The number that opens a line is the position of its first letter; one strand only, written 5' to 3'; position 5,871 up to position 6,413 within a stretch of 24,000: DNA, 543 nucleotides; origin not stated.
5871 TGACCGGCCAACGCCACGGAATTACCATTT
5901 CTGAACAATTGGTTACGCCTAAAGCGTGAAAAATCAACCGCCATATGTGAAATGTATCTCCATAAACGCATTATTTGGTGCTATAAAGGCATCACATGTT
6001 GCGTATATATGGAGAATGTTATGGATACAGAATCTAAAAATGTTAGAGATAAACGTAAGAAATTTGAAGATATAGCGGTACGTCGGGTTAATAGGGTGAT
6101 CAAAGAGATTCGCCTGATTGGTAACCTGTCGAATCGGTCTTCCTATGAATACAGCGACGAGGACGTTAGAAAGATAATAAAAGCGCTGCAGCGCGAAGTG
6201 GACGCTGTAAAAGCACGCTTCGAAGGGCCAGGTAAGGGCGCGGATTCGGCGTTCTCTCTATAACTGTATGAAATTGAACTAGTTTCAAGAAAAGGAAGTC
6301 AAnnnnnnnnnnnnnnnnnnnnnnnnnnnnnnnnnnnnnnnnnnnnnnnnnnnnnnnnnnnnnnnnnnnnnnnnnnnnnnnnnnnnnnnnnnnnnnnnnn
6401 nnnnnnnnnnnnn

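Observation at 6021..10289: Overlapping four-gene cassette: small helical protein, 804-aa GHKL ATPase, Vsr-like nuclease, Dcm methyltransferase. Candidate undescribed methylation-linked ATP-dependent system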

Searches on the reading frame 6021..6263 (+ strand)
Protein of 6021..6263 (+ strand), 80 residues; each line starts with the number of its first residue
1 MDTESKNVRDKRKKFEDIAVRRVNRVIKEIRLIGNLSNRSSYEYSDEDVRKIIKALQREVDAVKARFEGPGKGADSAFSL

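Call 4: search_protein_families(library=pfam, proteins=[window:6021-6263:+], max_evalue=0.01)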
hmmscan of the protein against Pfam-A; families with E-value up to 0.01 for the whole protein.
window:6021-6263:+ (80 aa): 0 families

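Call 6: search_protein_families(library=pfam, proteins=[window:6021-6263:+], max_evalue=10)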
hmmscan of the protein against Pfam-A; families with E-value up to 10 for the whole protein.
window:6021-6263:+ (80 aa): 0 families
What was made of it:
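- On paraMORC3 / Shedu type I-D: No DUF4263 hit (calls 4, 6).
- There is no match to the MutL transducer or C-terminal Pfam models (calls 4, 6).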

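Call 7: search_protein_families(library=ncbifam, proteins=[window:6021-6263:+], max_evalue=1)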
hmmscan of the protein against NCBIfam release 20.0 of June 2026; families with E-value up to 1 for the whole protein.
window:6021-6263:+ (80 aa): 2 families
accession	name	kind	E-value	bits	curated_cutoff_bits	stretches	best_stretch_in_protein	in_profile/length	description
NF001680.0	PRK00441.1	equivalog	0.04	14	184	1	12-46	29-63/150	arginine repressor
NF005326.0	PRK06853.1-6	equivalog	0.13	12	348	1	16-55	136-175/202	indolepyruvate oxidoreductase subunit beta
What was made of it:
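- On MutL: No Pfam or NCBIfam MutL model hit (calls 6, 7).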

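Call 8: search_protein_families(library=padloc, proteins=[window:6021-6263:+], max_evalue=1)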
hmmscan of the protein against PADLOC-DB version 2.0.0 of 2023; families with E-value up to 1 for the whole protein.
window:6021-6263:+ (80 aa): 0 families

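Call 50: find_homologous_proteins(query=window:6021-6263:+)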
Query window:6021-6263:+ (80 aa): 292 proteins with E <= 0.001 among 293 candidates; the best 120 are listed.
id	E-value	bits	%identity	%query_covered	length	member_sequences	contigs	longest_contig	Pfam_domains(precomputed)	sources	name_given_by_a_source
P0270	2.0e-42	159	100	100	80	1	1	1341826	-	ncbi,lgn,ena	-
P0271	1.5e-41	157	98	100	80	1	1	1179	-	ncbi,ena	-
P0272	1.8e-41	156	98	100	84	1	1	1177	-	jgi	-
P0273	1.1e-40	154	95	100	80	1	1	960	-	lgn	-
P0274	2.3e-40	153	95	100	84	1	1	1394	-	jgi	jgi:hypothetical protein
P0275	1.6e-39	150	93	100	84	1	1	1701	-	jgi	jgi:ABC-type Fe3+-hydroxamate transport system substrate-binding protein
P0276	3.4e-39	149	93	100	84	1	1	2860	-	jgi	jgi:hypothetical protein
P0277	9.9e-39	148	90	100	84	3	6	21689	-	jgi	jgi:hypothetical protein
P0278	3.1e-38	146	89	100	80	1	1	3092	-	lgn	-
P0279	3.4e-38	146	90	100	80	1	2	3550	-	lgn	-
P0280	7.3e-38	145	90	100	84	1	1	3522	-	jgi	jgi:ABC-type Fe3+-hydroxamate transport system substrate-binding protein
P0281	8.4e-38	145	89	100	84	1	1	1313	-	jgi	jgi:ABC-type Fe3+-hydroxamate transport system substrate-binding protein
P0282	1.0e-37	145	88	100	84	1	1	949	-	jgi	jgi:ABC-type Fe3+-hydroxamate transport system substrate-binding protein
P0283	1.5e-37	144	90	100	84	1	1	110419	-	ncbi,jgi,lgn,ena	jgi:ABC-type Fe3+-hydroxamate transport system substrate-binding protein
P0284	2.9e-37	143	86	100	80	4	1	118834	-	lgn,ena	-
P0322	1.7e-25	106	67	99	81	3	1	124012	-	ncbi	-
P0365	1.7e-21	93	64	91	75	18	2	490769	-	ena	-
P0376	6.4e-21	91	62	91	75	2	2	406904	-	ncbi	-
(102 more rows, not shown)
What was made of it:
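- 6021..6263 (+): 80-aa helical protein, an optional accessory of the ATPase. Its C-terminal F-x-L is conserved. It has 292 homologues (call 50).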

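Call 51: find_encoding_contigs(protein=P0376, flank=6000, max_places=2)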
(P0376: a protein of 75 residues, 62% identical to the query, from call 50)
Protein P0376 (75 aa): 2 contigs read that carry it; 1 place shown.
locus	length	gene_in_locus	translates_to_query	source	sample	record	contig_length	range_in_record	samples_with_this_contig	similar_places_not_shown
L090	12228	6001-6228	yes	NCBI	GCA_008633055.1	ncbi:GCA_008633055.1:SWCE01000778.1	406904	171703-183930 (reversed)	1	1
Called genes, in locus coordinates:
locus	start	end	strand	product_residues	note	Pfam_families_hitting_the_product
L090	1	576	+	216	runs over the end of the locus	PF00293:NUDIX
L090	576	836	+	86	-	PF19606:DUF6111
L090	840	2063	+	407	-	PF01743:PolyA_pol, PF12627:PolyA_pol_RNAbd (weak)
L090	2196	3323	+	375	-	PF01966:HD, PF13487:HD_5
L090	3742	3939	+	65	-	PF02604:PhdYeFM_antitox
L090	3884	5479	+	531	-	PF00145:DNA_methylase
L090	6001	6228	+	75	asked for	-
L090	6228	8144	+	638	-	-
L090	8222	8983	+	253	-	-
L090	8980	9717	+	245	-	PF19866:DUF6339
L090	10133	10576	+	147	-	-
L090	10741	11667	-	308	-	PF01218:Coprogen_oxidas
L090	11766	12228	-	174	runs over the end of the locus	PF00588:SpoU_methylase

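Call 52: find_encoding_contigs(protein=P0365, flank=6000, max_places=2)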
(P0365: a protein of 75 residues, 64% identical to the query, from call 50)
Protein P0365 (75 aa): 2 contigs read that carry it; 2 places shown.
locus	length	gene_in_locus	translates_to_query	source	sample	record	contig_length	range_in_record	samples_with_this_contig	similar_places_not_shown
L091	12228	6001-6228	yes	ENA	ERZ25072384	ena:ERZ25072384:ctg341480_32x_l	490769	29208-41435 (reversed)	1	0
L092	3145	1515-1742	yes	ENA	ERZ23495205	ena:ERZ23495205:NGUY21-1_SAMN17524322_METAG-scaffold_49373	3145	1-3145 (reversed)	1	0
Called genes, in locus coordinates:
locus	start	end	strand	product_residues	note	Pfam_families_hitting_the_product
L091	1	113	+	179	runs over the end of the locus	PF13302:Acetyltransf_3, PF00583:Acetyltransf_1 (weak)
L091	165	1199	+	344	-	PF01018:GTP1_OBG, PF01926:MMR_HSR1, PF02421:FeoB_N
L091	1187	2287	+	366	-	PF00696:AA_kinase, PF01472:PUA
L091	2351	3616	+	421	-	PF00171:Aldedh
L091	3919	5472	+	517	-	PF00145:DNA_methylase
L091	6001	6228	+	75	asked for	-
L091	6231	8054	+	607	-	-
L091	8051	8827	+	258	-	-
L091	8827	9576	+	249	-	-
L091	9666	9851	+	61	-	PF12073:DUF3553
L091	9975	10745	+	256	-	PF13444:Acetyltransf_5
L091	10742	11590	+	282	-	PF01553:Acyltransferase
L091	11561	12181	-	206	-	PF02581:TMP-TENI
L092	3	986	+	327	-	?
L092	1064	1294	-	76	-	-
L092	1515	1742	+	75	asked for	-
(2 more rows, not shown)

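Call 53: find_encoding_contigs(protein=P0322, flank=6000, max_places=2)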
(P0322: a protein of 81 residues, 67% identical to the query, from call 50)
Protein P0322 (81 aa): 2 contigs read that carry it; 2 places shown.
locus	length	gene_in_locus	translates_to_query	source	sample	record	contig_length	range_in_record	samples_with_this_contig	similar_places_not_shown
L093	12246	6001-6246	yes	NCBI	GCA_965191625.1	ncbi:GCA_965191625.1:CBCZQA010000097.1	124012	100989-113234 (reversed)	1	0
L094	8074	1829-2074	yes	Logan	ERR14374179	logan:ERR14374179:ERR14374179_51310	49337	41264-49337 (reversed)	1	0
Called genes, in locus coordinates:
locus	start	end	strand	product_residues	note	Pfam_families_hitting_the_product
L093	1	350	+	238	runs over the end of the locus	-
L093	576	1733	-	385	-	PF00078:RVT_1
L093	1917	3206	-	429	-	PF24390:PRTase-CE, PF24409:wHTH-PRTase_assc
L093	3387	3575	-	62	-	-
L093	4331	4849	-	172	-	-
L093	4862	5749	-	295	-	PF00515:TPR_1 (faint), PF07721:TPR_4 (faint), PF13174:TPR_6 (faint), PF13181:TPR_8 (faint), PF13371:TPR_9 (weak), PF13432:TPR_16 (weak), PF14559:TPR_19 (weak), PF07719:TPR_2 (weak), +6 more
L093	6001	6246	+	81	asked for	-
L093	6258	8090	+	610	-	-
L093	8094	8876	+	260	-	-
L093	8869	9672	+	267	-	-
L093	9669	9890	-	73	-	-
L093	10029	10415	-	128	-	PF03852:Vsr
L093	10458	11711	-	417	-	PF09019:EcoRII-C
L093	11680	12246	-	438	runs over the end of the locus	PF00145:DNA_methylase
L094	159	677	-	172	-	-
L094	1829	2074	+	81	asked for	-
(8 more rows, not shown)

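Call 55: search_protein_families(library=pfam, proteins=[L090:6228-8144:+, L090:8222-8983:+, L090:8980-9717:+, L093:6258-8090:+, L093:8094-8876:+, L093:8869-9672:+, L090:3884-5479:+], max_evalue=0.1)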
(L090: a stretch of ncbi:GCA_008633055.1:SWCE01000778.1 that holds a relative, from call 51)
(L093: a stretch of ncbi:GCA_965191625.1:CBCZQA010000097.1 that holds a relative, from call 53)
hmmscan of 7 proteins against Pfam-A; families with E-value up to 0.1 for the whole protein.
L090:6228-8144:+ (638 aa): 0 families

L090:8222-8983:+ (253 aa): 0 families

L090:8980-9717:+ (245 aa): 1 family
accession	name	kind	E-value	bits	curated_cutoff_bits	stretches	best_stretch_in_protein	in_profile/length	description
PF19866.4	DUF6339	-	3e-37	128.5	23.2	1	67-237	2-174/175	Family of unknown function (DUF6339)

L093:6258-8090:+ (610 aa): 1 family
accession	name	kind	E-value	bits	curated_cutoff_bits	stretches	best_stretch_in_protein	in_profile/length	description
PF10253.14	PRCC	-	0.016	16.5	24.3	1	393-485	92-183/189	Mitotic checkpoint regulator, MAD2B-interacting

L093:8094-8876:+ (260 aa): 0 families

L093:8869-9672:+ (267 aa): 0 families

L090:3884-5479:+ (531 aa): 1 family
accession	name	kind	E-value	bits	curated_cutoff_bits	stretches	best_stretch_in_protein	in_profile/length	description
PF00145.23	DNA_methylase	-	1.7e-43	149.8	22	1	139-518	64-321/324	C-5 cytosine-specific DNA methylase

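Call 70: search_protein_families(library=ncbifam, proteins=[L090:6228-8144:+, L090:8222-8983:+], max_evalue=0.01)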
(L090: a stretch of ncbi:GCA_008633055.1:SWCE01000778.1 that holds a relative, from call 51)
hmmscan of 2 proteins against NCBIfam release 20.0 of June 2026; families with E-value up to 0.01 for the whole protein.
L090:6228-8144:+ (638 aa): 0 families

L090:8222-8983:+ (253 aa): 0 families

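Call 77: search_solved_structures(query=A3, max_evalue=10, show_alignments=2)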
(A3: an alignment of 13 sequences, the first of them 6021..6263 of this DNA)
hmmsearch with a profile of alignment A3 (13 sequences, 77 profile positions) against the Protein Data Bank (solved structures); distinct sequences matched with E-value up to 10: 12.
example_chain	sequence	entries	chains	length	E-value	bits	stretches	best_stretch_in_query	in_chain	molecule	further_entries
6zie_A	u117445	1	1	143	0.17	15.1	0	42-65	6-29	CMPX-383B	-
4l8i_A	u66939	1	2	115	0.42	13.8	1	42-68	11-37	RSV epitope scaffold FFL_005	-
6zl1_C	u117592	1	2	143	0.43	13.8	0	42-65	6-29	CMPX-383B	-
5i41_B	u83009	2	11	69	0.88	12.8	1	15-58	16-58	Chromosome-anchoring protein RacA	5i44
1y23_A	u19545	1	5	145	1.1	12.5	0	36-64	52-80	Histidine triad protein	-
2waq_F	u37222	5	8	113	1.2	12.4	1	36-57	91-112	DNA-DIRECTED RNA POLYMERASE RPO4 SUBUNIT | RNA POLYMERASE SUBUNIT 7 | DNA-DIRECTED RNA POLYMERASE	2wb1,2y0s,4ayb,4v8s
8d00_A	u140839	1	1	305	1.8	11.8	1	25-55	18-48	Microtubule-associated protein TORTIFOLIA1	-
1yke_A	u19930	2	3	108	2.3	11.5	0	23-60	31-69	RNA polymerase II mediator complex protein MED7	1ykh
5mj3_C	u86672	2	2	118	2.4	11.4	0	43-67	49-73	ALPHABODY MA12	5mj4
7unh_A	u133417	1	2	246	2.4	11.4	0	41-74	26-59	SP2 designed chlorophyll dimer protein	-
7uni_A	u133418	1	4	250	2.5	11.3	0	41-74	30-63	SP2-ZnPPaM designed chlorophyll dimer protein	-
2pmz_F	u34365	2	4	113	2.5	11.3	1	37-57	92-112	DNA-directed RNA polymerase subunit F | DNA-directed RNA polymerase, subunit F (RpoF)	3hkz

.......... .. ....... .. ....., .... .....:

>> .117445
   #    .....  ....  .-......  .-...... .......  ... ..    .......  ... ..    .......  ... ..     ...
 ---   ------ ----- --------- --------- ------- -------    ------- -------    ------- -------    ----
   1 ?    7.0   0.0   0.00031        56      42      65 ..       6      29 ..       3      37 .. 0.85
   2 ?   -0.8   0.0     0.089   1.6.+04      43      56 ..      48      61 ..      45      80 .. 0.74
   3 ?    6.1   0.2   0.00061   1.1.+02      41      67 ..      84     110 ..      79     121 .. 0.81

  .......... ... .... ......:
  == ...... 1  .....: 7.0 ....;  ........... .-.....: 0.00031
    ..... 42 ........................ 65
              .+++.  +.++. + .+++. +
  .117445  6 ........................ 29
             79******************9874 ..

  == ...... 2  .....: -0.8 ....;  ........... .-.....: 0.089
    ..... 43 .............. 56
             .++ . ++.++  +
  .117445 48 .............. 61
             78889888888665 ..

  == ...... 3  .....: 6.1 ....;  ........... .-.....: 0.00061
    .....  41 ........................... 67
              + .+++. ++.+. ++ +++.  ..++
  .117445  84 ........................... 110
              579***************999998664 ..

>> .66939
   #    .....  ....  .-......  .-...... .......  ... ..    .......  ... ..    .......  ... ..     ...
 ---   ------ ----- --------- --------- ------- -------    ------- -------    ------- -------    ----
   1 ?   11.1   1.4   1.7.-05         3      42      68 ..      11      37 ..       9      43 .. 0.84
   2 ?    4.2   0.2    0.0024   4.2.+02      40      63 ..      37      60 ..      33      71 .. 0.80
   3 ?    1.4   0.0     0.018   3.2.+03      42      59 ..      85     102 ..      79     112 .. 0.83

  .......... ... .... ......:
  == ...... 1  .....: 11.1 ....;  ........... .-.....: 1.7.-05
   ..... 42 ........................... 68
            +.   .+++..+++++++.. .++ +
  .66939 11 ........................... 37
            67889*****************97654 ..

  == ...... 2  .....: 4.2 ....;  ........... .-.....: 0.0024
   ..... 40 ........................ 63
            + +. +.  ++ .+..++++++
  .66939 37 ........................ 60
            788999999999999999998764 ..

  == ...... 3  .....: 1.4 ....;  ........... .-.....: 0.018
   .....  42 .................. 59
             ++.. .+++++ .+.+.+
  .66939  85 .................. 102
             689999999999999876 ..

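Call 78: search_protein_families(library=phrogs, proteins=[window:6021-6263:+], max_evalue=0.01)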
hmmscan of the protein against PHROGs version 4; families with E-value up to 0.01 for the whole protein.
window:6021-6263:+ (80 aa): 1 family
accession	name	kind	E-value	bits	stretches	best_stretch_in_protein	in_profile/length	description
phrog_27537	-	unknown function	0.0059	17.9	1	8-69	36-92/95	-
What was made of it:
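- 6021..6263 (+): No hit in Pfam, NCBIfam or PADLOC, one marginal PHROGs match (E 0.0059), and no significant PDB match (calls 4, 6, 7, 8, 77, 78).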

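Call 82: search_protein_families(library=padloc, proteins=[L090:6228-8144:+, L090:8222-8983:+, L090:8980-9717:+], max_evalue=0.001)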
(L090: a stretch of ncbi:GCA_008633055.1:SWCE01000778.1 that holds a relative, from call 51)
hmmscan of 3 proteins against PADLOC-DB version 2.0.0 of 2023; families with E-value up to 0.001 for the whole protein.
L090:6228-8144:+ (638 aa): 1 family
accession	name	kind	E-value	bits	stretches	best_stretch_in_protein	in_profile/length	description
PDLC04582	PDC-M33A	-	2.8e-96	321.6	1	13-496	6-465/627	-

L090:8222-8983:+ (253 aa): 1 family
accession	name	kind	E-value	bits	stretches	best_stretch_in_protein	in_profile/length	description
PDLC04583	PDC-M33B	-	2.4e-33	113.8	1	2-242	24-273/289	-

L090:8980-9717:+ (245 aa): 4 families
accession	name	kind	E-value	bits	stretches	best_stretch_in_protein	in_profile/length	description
PDLC04586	PDC-M33C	-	1.6e-29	101.2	1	5-236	2-235/247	-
PDLC04584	PDC-M33C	-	3.2e-16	57.6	1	4-238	3-240/250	-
PDLC04587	PDC-M33C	-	6.5e-11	40.1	1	5-225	2-227/312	-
PDLC04585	PDC-M33C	-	2e-09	35.5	1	38-238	38-247/346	-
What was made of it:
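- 6021..6263 (+): It also precedes the PDC-M33 candidate system (calls 51-53, 82).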
